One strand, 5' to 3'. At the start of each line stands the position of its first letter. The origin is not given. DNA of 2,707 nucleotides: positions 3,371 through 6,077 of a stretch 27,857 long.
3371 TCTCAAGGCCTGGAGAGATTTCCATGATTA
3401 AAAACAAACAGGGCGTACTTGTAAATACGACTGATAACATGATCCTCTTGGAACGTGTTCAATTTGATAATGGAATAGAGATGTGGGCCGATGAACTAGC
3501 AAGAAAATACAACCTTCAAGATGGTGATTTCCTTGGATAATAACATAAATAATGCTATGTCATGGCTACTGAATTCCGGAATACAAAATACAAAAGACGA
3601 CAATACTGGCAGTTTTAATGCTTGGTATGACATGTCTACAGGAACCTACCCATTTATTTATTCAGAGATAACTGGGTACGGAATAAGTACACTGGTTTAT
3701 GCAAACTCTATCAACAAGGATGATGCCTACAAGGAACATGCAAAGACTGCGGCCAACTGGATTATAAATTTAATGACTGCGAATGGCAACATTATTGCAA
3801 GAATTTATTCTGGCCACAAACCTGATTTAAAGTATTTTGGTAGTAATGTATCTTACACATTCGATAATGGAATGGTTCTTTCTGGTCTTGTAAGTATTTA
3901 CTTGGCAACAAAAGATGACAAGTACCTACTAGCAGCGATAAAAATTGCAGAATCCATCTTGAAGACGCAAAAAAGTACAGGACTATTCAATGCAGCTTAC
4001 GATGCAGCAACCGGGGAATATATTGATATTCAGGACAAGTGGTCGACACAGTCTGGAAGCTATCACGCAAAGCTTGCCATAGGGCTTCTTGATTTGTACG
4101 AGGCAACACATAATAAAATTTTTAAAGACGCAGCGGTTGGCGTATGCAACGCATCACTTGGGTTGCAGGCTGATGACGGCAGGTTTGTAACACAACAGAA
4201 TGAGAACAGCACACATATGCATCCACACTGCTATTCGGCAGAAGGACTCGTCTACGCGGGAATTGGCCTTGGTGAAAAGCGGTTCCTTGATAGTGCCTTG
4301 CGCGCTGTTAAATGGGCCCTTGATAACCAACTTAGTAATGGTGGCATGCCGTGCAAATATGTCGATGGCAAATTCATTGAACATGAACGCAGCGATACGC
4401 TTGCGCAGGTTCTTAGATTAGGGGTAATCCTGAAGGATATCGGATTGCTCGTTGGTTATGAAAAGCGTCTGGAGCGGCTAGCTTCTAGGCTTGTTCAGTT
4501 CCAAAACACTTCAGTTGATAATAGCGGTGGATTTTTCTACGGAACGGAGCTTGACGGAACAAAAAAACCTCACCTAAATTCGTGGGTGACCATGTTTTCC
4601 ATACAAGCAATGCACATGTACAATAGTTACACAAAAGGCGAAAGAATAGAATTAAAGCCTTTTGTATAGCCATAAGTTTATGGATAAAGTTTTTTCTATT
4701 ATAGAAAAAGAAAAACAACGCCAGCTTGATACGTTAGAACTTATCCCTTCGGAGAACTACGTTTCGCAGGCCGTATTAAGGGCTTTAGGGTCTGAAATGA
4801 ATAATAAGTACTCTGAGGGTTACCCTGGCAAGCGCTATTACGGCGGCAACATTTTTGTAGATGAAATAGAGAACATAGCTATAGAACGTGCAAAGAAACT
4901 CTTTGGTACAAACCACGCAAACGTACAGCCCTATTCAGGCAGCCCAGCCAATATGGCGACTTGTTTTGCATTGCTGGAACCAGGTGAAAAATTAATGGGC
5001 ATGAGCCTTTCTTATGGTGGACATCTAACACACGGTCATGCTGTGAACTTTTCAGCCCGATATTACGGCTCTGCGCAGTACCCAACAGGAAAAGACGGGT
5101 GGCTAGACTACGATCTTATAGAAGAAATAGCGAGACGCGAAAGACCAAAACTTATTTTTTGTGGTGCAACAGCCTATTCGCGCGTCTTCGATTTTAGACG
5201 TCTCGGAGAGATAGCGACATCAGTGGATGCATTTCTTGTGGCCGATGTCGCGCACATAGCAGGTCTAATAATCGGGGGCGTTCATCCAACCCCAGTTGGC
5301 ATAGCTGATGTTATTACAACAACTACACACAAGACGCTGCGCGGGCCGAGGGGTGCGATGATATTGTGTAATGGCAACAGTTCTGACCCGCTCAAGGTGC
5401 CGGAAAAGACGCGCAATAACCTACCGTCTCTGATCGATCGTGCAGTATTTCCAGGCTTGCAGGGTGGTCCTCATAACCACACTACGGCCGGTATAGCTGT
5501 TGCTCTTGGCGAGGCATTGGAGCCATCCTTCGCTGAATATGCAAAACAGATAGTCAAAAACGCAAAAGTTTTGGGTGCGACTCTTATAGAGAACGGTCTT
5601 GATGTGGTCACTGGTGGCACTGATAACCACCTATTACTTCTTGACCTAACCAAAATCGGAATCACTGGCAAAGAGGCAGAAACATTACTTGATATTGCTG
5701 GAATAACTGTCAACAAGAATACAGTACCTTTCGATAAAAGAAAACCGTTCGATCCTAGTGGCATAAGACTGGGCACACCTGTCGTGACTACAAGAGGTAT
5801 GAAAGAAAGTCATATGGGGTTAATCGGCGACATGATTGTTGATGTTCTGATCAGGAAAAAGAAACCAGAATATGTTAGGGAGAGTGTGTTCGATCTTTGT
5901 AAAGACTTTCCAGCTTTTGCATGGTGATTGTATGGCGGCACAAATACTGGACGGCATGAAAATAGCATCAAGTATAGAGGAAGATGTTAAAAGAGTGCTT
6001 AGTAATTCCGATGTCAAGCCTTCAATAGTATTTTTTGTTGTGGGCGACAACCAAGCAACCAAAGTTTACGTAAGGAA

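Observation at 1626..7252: Self-contained folate one-carbon cassette embedded in a glycan locus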

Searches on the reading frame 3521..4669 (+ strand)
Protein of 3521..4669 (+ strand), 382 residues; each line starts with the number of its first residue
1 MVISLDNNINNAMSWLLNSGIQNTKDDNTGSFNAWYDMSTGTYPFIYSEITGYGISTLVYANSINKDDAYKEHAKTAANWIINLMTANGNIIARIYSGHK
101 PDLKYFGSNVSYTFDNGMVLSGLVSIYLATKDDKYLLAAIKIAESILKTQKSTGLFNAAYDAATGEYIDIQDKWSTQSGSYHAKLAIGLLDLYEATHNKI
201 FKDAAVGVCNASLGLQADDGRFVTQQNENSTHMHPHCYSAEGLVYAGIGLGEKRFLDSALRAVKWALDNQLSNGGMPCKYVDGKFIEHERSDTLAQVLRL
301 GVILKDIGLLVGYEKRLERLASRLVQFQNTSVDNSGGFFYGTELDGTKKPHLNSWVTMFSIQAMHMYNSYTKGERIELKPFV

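Call 3: search_protein_families(library=pfam, proteins=[window:3521-4669:+])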
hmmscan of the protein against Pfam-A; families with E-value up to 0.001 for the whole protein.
window:3521-4669:+ (382 aa): 6 families
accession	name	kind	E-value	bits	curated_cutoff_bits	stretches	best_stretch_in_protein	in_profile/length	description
PF06917.19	Pectate_lyase_2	-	7.5e-08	31.9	26.6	0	110-159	399-448/491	Periplasmic pectate lyase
PF03663.20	Glyco_hydro_76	-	7.7e-07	29.4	25.9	1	64-162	169-265/366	Glycosyl hydrolase family 76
PF09492.16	Pec_lyase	-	9.6e-06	25.5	22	0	109-165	31-90/292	Pectic acid lyase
PF07944.18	Beta-AFase-like_GH127_cat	-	4.5e-05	23.1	24.9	1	115-266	59-207/376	Beta-L-arabinofuranosidase, GH127 catalytic domain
PF07470.19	Glyco_hydro_88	-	7e-05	22.4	26.6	0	106-202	21-96/352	Glycosyl Hydrolase Family 88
PF06662.19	C5-epim_C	-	0.0001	22.3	23.3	0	114-161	29-76/188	D-glucuronyl C5-epimerase C-terminus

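Call 4: search_protein_families(library=ncbifam, proteins=[window:3521-4669:+])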
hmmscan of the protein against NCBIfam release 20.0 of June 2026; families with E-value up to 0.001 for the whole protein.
window:3521-4669:+ (382 aa): 1 family
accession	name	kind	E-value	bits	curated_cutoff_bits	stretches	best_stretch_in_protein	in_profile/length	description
TIGR02474.1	pec_lyase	equivalog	7.6e-07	29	189.8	0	251-281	62-92/295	pectate lyase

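Call 20: search_solved_structures(query=window:3521-4669:+, max_evalue=1)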
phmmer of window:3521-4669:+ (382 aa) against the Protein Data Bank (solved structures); distinct sequences matched with E-value up to 1: 4.
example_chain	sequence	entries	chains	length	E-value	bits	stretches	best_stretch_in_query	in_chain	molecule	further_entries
9r4p_A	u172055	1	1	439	1.6e-05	27.3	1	61-158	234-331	CtGH76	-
9r4o_A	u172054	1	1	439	1.9e-05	27.1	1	62-158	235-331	Uncharacterized protein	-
9r4k_A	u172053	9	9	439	1.9e-05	27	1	62-158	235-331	Chains: A | Uncharacterized protein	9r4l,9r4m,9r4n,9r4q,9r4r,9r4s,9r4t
4pw2_A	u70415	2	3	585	0.063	15.5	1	115-205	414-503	D-glucuronyl C5 epimerase B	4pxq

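Call 43: search_protein_representatives(protein=window:3521-4669:+)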
Query: 382 residues. Proteins with E-value up to 0.001 (for the whole library): 1123; up to 1e-10: 549; up to 1e-30: 221. The best 150 are listed.
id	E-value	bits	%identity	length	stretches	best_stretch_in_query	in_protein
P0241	4.6e-126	437.2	54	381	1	5-376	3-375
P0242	7.1e-104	364.2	51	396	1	8-375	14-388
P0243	4.7e-95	335.1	44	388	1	7-369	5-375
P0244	1.1e-93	330.6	46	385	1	4-372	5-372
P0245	2.8e-93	329.3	45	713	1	10-378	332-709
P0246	2.8e-93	329.3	49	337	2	134-382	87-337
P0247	4.3e-90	318.8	44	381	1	2-379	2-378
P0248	1.2e-87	310.8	43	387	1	5-379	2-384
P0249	2.6e-87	309.7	46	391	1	12-369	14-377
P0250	2.3e-86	306.5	44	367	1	12-374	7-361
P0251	1.6e-85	303.8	47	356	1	13-375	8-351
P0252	4.3e-85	302.4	43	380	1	6-372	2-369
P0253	1.9e-84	300.2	43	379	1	6-378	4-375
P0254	4.8e-83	295.6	43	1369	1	3-368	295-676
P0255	9.0e-83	294.7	44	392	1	7-366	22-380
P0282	9.5e-71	255.2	42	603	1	9-366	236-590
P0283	1.3e-70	254.7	42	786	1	10-382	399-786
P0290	1.0e-67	245.2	40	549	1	9-373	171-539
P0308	2.0e-62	227.7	42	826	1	4-381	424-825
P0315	5.0e-61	223.2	36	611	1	11-374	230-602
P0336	7.7e-53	196.2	36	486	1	13-366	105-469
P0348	5.2e-49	183.6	34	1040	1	5-368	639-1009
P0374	4.7e-43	164.0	35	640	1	36-370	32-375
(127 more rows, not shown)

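Call 44: search_protein_families(library=pfam, proteins=[P0245, P0254, P0283, P0290, P0308, P0315, P0348, P0282, P0336, P0374], max_evalue=0.00001)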
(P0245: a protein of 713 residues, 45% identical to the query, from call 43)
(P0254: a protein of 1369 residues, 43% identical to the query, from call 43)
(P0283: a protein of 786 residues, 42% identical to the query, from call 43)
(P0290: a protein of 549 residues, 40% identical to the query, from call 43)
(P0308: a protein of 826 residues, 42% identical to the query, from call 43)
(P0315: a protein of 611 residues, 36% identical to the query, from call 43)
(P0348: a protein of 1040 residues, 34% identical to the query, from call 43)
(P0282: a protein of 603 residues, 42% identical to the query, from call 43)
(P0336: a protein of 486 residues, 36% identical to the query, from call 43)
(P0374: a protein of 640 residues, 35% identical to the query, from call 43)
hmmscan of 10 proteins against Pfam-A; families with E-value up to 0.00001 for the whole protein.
P0245 (713 aa): 6 families
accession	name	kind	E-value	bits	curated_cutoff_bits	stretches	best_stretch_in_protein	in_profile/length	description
PF00551.24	Formyl_trans_N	-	1.3e-26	93.9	26.1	1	11-184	1-176/181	Formyl transferase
PF02911.23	Formyl_trans_C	-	5e-18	65.6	21.1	1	215-316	4-99/100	Formyl transferase, C-terminal domain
PF09492.16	Pec_lyase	-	3.4e-10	40.1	22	0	449-492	47-90/292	Pectic acid lyase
PF03663.20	Glyco_hydro_76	-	4.6e-09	36.7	25.9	1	340-475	122-253/366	Glycosyl hydrolase family 76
PF01532.26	Glyco_hydro_47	-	4.3e-07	29.7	22.9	1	356-589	87-309/455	Glycosyl hydrolase family 47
PF06917.19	Pectate_lyase_2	-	8.5e-07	28.4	26.6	0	445-495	407-457/491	Periplasmic pectate lyase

P0254 (1369 aa): 5 families
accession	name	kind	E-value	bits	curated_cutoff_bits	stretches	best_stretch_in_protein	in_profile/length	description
PF02350.25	Epimerase_2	-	1.7e-84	284.1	30.6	1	743-1084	6-345/347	UDP-N-acetylglucosamine 2-epimerase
PF07944.18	Beta-AFase-like_GH127_cat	-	1.9e-07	30.9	24.9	0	407-519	50-162/376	Beta-L-arabinofuranosidase, GH127 catalytic domain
PF03663.20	Glyco_hydro_76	-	1.5e-06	28.4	25.9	0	318-447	129-251/366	Glycosyl hydrolase family 76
PF07470.19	Glyco_hydro_88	-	1.7e-06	27.7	26.6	0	405-523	19-117/352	Glycosyl Hydrolase Family 88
PF06917.19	Pectate_lyase_2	-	3.9e-06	26.3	26.6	0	417-457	405-445/491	Periplasmic pectate lyase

P0283 (786 aa): 2 families
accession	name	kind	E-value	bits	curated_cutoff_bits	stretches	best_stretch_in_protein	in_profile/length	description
PF02350.25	Epimerase_2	-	2.2e-83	280.4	30.6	1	59-385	23-346/347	UDP-N-acetylglucosamine 2-epimerase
PF07470.19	Glyco_hydro_88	-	5.7e-06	26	26.6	0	498-539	26-67/352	Glycosyl Hydrolase Family 88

P0290 (549 aa): 5 families
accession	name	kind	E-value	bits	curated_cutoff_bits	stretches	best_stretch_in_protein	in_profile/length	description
PF00132.30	Hexapep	-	8e-28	95.4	27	3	58-91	2-35/36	Bacterial transferase hexapeptide (six repeats)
PF25084.1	LbH_EIF2B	-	1.8e-10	41.2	54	1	9-90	9-93/105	EIF2B subunit epsilon LbH domain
PF14602.12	Hexapep_2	-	1.4e-09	37.9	27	0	117-143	10-34/34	Hexapeptide repeat of succinyl-transferase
PF07470.19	Glyco_hydro_88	-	2.1e-08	34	26.6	1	262-397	10-125/352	Glycosyl Hydrolase Family 88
PF01532.26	Glyco_hydro_47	-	9.7e-08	31.9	22.9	1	285-410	83-212/455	Glycosyl hydrolase family 47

P0308 (826 aa): 1 family
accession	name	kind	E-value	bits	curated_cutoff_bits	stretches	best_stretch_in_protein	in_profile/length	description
PF02350.25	Epimerase_2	-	6.8e-77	259.1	30.6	1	48-382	8-342/347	UDP-N-acetylglucosamine 2-epimerase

P0315 (611 aa): 2 families
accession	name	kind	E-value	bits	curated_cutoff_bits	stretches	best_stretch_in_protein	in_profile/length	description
PF00132.30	Hexapep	-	6.5e-23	79.9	27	2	36-69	2-35/36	Bacterial transferase hexapeptide (six repeats)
PF25084.1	LbH_EIF2B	-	8.3e-11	42.3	54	1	26-105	12-94/105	EIF2B subunit epsilon LbH domain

P0348 (1040 aa): 1 family
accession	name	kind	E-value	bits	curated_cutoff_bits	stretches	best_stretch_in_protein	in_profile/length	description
PF02779.29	Transket_pyr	-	7.7e-07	29.4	27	1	357-474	43-163/174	Transketolase, pyrimidine binding domain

P0282 (603 aa): 3 families
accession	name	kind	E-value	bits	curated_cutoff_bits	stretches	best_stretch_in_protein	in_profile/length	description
PF00551.24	Formyl_trans_N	-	4.2e-18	66.2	26.1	1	89-194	75-180/181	Formyl transferase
PF03663.20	Glyco_hydro_76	-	5.9e-08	33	25.9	1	347-444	157-254/366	Glycosyl hydrolase family 76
PF07470.19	Glyco_hydro_88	-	4.6e-06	26.3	26.6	0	335-453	20-120/352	Glycosyl Hydrolase Family 88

P0336 (486 aa): 0 families

P0374 (640 aa): 2 families
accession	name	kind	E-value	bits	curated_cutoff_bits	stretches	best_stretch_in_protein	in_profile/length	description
PF00483.29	NTP_transferase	-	1.9e-16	60.8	21.2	1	382-571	2-171/245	Nucleotidyl transferase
PF03663.20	Glyco_hydro_76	-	2.2e-06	27.9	25.9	0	57-156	166-259/366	Glycosyl hydrolase family 76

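Call 53: predict_structure(alignment_id=A1)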
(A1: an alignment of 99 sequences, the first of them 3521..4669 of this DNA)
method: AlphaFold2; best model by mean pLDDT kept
length: 382 residues; sequences in the alignment: 99
mean_pLDDT: 96.1   pTM: 0.94
mean pLDDT of the five models: 96.1, 95.9, 95.9, 95.7, 95.6
residues with pLDDT >= 90: 364; 70-90: 7; 50-70: 7; < 50: 4
segments of 3 or more residues with pLDDT < 50: 102-105
pLDDT, mean of each block of 10 residues (from residue 1): 89 98 96 97 96 99 97 98 96 82 59 98 98 99 98 98 95 97 99 99 99 99 98 99 99 99 99 98 98 99 98 98 98 95 97 98 98 96 93
secondary structure, 60 per line:
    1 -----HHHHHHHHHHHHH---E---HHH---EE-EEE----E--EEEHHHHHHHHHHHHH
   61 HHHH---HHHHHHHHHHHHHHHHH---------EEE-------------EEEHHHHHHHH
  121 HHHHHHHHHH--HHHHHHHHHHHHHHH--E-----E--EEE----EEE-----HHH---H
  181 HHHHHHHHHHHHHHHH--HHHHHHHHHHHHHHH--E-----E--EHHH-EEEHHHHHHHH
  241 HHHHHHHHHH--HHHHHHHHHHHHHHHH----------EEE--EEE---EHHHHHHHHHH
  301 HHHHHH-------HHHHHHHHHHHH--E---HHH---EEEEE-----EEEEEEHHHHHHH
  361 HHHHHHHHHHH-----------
elements in order: H6-18 E35-37 E45-47 H48-64 H68-84 E94-96 E110-112 H113-130 H133-147 E159-161 E166-168 H180-196 H199-213 E230-232 H233-250 H253-268 E279-281 E284-286 H291-306 H314-325 E338-342 E348-353 H354-371

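Call 57: fold_search(model_id=the predicted structure, library=pdb)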
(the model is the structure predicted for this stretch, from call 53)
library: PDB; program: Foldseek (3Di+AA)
matches with E <= 10: 500; with E <= 0.001: 370
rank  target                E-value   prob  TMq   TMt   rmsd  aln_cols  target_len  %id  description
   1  4z4l                  1.0e-11  1.00  0.74  0.72   5.1       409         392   10  Crystal Structure of cellobiose 2-epimerase from Caldicellulosiruptor saccharolyticus DSM 8903 (released 2016-04-13)
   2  5zhb_B                1.6e-11  1.00  0.74  0.72   5.1       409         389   11  Structure of Cellobiose 2-Epimerase from Bacillus thermoamylovorans B4167 (released 2019-06-19)
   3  3wkf                  1.8e-11  1.00  0.74  0.70   4.5       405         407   13  Crystal structure of cellobiose 2-epimerase (released 2013-12-25)
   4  8wbu                  2.2e-11  1.00  0.76  0.74   4.4       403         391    9  The crystal structure of circular mannose with mutant H247F of the cellobiose 2-epimerase from Caldicellulosiruptor sacc (released 2023-10-25)
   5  3wkg_A                2.3e-11  1.00  0.76  0.71   4.4       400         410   13  Crystal structure of cellobiose 2-epimerase in complex with glucosylmannose (released 2013-12-25)
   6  5zhb_A                2.8e-11  1.00  0.75  0.74   4.8       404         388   12  Structure of Cellobiose 2-Epimerase from Bacillus thermoamylovorans B4167 (released 2019-06-19)
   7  3vw5_A                3.1e-11  1.00  0.76  0.75   4.3       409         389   13  Crystal structure of sugar epimerase from ruminal bacterium (released 2013-06-26)
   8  4z4j                  3.3e-11  1.00  0.75  0.73   4.6       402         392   10  Crystal Structure of cellobiose 2-epimerase from Caldicellulosiruptor saccharolyticus DSM 8903 (released 2016-04-13)
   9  7d5g_A                5.0e-11  1.00  0.76  0.75   4.1       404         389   10  Crystal structure of the CsCE with ligand to have a insight into the catalytic mechanism (released 2021-12-01)
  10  9l8i_A                6.0e-11  1.00  0.73  0.69   4.7       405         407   13  Rhodothermus marines cellobiose 2-epimerase RmCE in complex with mannobiose (released 2025-07-23)
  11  8h1l_A                6.3e-11  1.00  0.72  0.66   5.0       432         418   12  Crystal structure of glucose-2-epimerase in complex with D-Glucitol from Runella slithyformis Runsl_4512 (released 2023-07-12)
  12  8h1n                  7.6e-11  1.00  0.70  0.65   4.7       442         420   12  Crystal structure of glucose-2-epimerase mutant_D254A in complex with D-Glucitol from Runella slithyformis Runsl_4512 (released 2023-07-12)
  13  5zig_D                1.4e-10  1.00  0.70  0.67   5.0       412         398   14  The Structure of cellobiose 2-epimerase from Spirochaeta thermophila DSM 6192 (released 2019-04-10)
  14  8h1l_D                1.4e-10  1.00  0.72  0.67   5.0       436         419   14  Crystal structure of glucose-2-epimerase in complex with D-Glucitol from Runella slithyformis Runsl_4512 (released 2023-07-12)
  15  5zig_C                1.7e-10  1.00  0.69  0.67   5.1       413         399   13  The Structure of cellobiose 2-epimerase from Spirochaeta thermophila DSM 6192 (released 2019-04-10)
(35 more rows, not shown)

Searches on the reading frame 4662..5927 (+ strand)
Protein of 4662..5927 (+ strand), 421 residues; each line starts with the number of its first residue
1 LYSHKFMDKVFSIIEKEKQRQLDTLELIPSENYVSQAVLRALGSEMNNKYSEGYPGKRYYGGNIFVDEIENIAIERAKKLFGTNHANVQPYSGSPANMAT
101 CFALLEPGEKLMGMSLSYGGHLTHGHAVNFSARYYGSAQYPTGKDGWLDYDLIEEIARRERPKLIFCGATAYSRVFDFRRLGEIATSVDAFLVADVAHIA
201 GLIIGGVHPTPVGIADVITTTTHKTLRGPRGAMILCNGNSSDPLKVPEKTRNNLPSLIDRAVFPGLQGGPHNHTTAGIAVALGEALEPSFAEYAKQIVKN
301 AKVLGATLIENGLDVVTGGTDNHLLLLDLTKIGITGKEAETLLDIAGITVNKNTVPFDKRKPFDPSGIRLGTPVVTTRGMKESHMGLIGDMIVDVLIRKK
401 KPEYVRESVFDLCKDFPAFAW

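Call 3: search_protein_families(library=pfam, proteins=[window:4662-5927:+])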
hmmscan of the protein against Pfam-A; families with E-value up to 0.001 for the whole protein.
window:4662-5927:+ (421 aa): 1 family
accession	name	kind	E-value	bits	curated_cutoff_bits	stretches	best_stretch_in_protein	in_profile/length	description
PF00464.25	SHMT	-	2.8e-155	517.3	27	1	8-392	6-399/399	Serine hydroxymethyltransferase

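Call 4: search_protein_families(library=ncbifam, proteins=[window:4662-5927:+])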
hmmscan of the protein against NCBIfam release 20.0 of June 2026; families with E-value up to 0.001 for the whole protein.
window:4662-5927:+ (421 aa): 4 families
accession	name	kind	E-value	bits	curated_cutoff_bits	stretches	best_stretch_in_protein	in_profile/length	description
NF000586.1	PRK00011.1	subfamily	8.1e-167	555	335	1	9-418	3-403/404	serine hydroxymethyltransferase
NF010094.0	PRK13580.1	equivalog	2.3e-116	389.3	735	2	109-400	169-449/496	glycine hydroxymethyltransferase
TIGR04506.1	F_threo_transal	equivalog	3e-41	141.9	650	1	13-413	9-398/609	fluorothreonine transaldolase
TIGR04343.1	egtE_PLP_lyase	equivalog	0.00014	20.7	400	1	79-262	65-240/370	ergothioneine biosynthesis PLP-dependent enzyme EgtE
